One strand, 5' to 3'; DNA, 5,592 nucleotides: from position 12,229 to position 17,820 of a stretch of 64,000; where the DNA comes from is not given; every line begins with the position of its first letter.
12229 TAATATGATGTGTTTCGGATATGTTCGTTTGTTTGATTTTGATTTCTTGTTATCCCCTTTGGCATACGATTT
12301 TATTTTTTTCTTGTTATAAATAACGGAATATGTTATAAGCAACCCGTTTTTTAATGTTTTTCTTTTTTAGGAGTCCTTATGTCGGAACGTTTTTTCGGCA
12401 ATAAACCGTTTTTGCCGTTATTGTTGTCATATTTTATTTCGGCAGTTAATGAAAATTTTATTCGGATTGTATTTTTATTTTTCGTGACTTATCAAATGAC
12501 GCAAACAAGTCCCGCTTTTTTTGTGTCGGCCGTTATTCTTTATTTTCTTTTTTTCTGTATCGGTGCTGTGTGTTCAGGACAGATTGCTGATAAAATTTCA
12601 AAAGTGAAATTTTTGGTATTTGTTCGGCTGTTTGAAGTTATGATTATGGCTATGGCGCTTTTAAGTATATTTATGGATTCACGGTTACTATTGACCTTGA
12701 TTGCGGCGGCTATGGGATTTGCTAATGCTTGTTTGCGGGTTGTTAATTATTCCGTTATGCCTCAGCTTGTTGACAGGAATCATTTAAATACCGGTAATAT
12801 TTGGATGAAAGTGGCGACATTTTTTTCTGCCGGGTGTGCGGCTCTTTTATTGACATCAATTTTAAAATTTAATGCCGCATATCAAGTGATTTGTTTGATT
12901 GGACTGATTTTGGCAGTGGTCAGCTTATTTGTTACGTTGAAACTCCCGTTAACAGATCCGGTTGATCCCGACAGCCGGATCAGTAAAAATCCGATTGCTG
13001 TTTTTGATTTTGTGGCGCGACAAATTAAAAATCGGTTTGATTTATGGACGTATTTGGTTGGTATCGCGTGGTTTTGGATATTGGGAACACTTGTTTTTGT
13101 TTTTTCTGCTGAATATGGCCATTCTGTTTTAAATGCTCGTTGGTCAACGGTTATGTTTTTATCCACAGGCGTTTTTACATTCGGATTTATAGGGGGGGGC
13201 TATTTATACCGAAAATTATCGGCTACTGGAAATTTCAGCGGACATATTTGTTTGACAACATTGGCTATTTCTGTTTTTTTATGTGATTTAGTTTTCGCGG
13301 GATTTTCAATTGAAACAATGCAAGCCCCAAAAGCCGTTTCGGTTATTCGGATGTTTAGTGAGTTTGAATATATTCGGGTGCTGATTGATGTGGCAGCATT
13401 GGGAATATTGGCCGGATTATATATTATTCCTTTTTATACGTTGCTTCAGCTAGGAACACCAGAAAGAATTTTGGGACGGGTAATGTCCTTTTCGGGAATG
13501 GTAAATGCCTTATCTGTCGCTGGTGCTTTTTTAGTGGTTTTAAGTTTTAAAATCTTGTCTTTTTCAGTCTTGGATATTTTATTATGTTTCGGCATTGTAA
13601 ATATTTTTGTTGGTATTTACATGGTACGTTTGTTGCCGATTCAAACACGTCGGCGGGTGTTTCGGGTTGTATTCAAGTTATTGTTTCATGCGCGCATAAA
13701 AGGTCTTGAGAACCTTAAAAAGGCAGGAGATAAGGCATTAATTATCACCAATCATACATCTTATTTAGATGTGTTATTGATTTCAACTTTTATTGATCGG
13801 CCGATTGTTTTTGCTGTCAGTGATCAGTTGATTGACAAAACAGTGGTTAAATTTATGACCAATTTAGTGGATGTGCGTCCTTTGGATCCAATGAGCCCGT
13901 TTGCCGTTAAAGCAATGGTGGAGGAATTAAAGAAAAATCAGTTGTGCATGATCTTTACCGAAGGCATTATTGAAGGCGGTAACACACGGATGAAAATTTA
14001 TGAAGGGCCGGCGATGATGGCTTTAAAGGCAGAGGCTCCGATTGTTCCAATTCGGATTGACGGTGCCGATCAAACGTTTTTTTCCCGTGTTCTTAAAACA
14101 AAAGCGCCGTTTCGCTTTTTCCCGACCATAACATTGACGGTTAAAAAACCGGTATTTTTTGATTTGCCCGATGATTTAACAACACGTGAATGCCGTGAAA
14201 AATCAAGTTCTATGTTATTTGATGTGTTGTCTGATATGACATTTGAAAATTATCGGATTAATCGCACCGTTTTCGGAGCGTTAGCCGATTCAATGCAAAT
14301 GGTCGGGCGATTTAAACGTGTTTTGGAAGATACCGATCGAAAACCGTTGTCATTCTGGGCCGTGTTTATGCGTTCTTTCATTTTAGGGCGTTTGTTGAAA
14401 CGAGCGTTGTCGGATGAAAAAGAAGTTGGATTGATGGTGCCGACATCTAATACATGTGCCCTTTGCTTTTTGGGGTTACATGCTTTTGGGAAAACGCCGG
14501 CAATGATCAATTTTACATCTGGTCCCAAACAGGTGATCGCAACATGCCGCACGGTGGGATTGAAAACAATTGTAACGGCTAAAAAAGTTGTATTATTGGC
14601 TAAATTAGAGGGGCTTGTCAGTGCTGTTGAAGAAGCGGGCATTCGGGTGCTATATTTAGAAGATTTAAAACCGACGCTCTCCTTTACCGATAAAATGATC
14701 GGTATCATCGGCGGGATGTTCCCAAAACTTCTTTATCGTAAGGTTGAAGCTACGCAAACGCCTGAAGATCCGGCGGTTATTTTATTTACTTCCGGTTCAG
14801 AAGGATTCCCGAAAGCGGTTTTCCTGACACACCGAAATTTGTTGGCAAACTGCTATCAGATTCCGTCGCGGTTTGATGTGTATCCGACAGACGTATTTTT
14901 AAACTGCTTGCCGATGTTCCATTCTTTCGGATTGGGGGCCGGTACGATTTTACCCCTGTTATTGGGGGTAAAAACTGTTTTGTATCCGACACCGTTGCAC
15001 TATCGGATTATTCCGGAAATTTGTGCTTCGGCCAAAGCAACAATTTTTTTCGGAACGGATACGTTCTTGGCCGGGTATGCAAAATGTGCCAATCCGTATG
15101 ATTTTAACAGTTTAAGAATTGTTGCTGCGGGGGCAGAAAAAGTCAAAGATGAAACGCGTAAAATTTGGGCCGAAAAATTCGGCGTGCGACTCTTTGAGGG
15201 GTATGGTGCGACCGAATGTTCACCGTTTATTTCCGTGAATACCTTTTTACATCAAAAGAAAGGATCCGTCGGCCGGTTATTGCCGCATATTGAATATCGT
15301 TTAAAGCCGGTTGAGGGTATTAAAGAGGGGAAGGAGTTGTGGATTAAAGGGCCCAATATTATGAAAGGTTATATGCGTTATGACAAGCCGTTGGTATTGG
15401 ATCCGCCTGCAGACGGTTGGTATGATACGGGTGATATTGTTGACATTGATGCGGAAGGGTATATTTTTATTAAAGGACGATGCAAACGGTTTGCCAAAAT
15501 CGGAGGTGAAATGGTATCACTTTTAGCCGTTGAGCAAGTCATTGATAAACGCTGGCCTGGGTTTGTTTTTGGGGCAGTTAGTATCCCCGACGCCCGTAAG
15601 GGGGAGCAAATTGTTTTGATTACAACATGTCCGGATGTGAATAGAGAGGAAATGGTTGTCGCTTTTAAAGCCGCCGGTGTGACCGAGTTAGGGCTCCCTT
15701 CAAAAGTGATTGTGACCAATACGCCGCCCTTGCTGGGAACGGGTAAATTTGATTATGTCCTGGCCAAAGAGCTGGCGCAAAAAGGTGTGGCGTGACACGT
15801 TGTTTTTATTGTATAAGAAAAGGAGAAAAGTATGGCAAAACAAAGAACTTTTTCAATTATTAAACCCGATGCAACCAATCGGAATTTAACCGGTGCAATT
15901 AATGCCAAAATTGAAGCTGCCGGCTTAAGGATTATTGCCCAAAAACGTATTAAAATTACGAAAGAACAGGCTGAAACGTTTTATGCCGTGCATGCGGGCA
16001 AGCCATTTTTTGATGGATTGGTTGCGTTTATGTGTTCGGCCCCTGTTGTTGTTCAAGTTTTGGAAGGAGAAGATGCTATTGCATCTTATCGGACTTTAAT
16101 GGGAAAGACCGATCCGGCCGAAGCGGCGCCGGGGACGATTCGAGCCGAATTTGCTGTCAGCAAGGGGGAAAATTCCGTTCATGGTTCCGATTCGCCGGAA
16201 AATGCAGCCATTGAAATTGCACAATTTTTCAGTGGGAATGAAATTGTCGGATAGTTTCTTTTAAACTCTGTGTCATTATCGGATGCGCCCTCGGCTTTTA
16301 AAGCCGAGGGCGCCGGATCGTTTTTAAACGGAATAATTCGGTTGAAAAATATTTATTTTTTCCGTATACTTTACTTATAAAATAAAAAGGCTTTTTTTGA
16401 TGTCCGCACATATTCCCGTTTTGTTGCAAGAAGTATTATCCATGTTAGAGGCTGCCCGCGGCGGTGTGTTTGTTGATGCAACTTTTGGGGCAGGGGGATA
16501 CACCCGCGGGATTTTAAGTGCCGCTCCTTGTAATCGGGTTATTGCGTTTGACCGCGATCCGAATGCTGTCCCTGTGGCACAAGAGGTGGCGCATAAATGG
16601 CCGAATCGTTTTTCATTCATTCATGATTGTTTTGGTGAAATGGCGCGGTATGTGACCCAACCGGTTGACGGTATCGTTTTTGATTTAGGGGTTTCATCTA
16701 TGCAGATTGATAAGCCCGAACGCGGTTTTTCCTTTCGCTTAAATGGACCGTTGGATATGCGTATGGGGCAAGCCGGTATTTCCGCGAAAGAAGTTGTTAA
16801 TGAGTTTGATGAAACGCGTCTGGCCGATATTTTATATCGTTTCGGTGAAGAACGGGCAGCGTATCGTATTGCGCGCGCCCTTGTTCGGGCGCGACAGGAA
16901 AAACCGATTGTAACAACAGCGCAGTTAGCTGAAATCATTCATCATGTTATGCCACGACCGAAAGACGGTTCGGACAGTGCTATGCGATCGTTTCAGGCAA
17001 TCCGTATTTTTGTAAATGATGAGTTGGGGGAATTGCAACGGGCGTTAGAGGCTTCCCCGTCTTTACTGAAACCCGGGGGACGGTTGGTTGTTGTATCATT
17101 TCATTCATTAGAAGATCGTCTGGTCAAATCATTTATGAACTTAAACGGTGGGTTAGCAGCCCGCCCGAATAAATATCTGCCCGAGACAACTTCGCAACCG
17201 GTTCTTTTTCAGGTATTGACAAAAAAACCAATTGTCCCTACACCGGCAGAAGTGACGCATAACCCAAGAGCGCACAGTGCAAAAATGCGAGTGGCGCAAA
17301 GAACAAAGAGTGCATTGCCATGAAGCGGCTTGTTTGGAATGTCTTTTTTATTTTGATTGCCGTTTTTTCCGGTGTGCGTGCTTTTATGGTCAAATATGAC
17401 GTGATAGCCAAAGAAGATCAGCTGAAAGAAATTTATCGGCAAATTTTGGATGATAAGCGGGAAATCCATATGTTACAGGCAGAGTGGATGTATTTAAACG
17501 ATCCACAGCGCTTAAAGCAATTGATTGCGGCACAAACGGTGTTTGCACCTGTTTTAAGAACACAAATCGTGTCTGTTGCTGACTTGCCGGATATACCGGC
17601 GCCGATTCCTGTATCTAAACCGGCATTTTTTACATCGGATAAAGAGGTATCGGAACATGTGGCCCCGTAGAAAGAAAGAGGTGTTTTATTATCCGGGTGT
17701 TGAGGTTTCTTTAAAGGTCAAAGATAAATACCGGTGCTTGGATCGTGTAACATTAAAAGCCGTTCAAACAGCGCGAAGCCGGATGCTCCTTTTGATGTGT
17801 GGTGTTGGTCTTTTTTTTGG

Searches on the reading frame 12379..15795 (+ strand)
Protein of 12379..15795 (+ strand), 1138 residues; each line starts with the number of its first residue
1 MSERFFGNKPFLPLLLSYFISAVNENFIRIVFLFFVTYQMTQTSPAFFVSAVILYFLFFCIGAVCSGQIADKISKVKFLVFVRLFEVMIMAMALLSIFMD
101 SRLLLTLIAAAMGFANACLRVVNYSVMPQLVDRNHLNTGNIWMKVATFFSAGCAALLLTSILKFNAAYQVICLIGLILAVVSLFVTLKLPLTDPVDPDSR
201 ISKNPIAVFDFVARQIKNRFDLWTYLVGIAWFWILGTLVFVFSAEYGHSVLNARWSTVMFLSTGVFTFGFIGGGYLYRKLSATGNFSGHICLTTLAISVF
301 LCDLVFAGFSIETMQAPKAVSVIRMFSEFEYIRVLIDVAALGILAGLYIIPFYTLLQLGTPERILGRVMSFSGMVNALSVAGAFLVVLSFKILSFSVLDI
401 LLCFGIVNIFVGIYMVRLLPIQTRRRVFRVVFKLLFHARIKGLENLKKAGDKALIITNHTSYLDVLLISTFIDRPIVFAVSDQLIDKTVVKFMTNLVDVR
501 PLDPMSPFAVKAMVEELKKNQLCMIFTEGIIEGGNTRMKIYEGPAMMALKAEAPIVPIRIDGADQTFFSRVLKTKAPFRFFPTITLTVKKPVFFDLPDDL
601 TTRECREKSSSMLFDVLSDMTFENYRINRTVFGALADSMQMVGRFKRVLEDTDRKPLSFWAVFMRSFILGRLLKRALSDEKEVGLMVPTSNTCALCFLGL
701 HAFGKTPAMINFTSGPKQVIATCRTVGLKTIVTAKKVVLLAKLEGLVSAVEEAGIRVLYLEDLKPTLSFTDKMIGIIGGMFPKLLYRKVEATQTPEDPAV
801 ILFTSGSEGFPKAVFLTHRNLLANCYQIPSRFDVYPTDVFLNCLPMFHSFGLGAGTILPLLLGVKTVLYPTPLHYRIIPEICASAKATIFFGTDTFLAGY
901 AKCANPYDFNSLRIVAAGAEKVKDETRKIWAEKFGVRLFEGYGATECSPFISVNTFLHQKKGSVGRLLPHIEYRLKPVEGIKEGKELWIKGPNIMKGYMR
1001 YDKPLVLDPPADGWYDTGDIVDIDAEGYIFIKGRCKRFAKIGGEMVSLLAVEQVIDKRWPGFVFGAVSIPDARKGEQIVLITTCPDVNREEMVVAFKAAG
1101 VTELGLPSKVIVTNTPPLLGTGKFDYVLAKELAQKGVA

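Call 14: search_protein_families(library=ncbifam, proteins=[window:12379-15795:+], max_evalue=0.00001)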
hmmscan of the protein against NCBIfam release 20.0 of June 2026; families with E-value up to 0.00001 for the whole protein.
window:12379-15795:+ (1138 aa): 88 families (the best 25 are shown)
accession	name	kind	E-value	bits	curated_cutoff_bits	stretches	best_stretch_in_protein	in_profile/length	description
NF005291.0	PRK06814.1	equivalog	0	1149.1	1349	1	3-1135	5-1132/1140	acyl-[ACP]--phospholipid O-acyltransferase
NF006386.0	PRK08633.1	equivalog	4.6e-193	643.9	1221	1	6-1136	6-1144/1147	acyl-[ACP]--phospholipid O-acyltransferase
NF005959.0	PRK08043.1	equivalog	7.3e-193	642.7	886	1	426-1135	4-713/719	bifunctional acyl-ACP--phospholipid O-acyltransferase/long-chain-fatty-acid--ACP ligase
NF004971.0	PRK06334.1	equivalog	1.7e-66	224.9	847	1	676-1134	63-534/539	long chain fatty acid--[acyl-carrier-protein] ligase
NF004837.0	PRK06187.1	subfamily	1.7e-54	185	476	1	673-1128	51-517/531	long-chain-fatty-acid--CoA ligase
NF004114.0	PRK05605.1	equivalog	2.7e-43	148.2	766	1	790-1112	215-548/575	long-chain-fatty-acid--CoA ligase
NF005714.0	PRK07529.1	subfamily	2.4e-40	138.5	632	1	790-1124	212-567/640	acyl-CoA synthetase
TIGR01923.1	menE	equivalog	4.2e-40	137.9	330.15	1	675-1123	19-436/442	o-succinylbenzoate--CoA ligase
NF009233.0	PRK12583.1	subfamily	1.3e-38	132.7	832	1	788-1132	193-549/558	fatty acid CoA ligase family protein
NF004229.0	PRK05677.1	subfamily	2.7e-38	131.8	879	1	790-1123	201-545/563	long-chain-fatty-acid--CoA ligase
NF004758.0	PRK06087.1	equivalog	3e-38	131.6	736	1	791-1134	183-537/548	medium-chain fatty-acid--CoA ligase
NF005702.0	PRK07514.1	subfamily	3.3e-38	131.3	558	1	790-1124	151-491/506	malonyl-CoA synthase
NF006523.0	PRK08974.1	equivalog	1.2e-35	122.7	884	1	787-1123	197-543/561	long-chain-fatty-acid--CoA ligase FadD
NF006442.0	PRK08751.1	equivalog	5.9e-35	120.6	1023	1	794-1122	206-547/560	long-chain fatty acid--CoA ligase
TIGR01733.1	AA-adenyl-dom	subfamily_domain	9.5e-35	120.2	317.4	1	669-1056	12-399/409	amino acid adenylation domain-containing protein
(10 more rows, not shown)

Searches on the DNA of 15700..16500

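Call 43: search_rna_families(source=window, start=15700, end=16500, threshold=evalue, max_evalue=0.1)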
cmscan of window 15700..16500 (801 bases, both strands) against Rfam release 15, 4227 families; matches with E-value up to 0.1: 0.
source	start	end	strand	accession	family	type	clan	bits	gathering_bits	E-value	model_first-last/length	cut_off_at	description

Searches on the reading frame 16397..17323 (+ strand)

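Call 14: search_protein_families(library=ncbifam, proteins=[window:16397-17323:+], max_evalue=0.00001)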
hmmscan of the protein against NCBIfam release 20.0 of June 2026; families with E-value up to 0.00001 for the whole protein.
window:16397-17323:+ (308 aa): 2 families
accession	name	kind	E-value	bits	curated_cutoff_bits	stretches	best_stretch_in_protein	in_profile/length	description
TIGR00006.1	TIGR00006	equivalog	4.1e-94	315.5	154.3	1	3-302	5-309/310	16S rRNA (cytosine(1402)-N(4))-methyltransferase RsmH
NF053511.1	tRNA_U34_MnmM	equivalog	1.4e-09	37.7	135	1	20-98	16-97/183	tRNA 5-(aminomethyl)-2-thiouridylate-methyltransferase MnmM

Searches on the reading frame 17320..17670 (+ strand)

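Call 14: search_protein_families(library=ncbifam, proteins=[window:17320-17670:+], max_evalue=0.00001)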
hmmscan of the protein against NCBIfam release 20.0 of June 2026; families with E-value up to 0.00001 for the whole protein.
window:17320-17670:+ (116 aa): 1 family
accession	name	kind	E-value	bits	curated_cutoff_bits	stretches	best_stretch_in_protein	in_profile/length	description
NF049847.1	FtsL_COG5462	equivalog_domain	5.9e-20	70.7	50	1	7-71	4-71/85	cell division protein FtsL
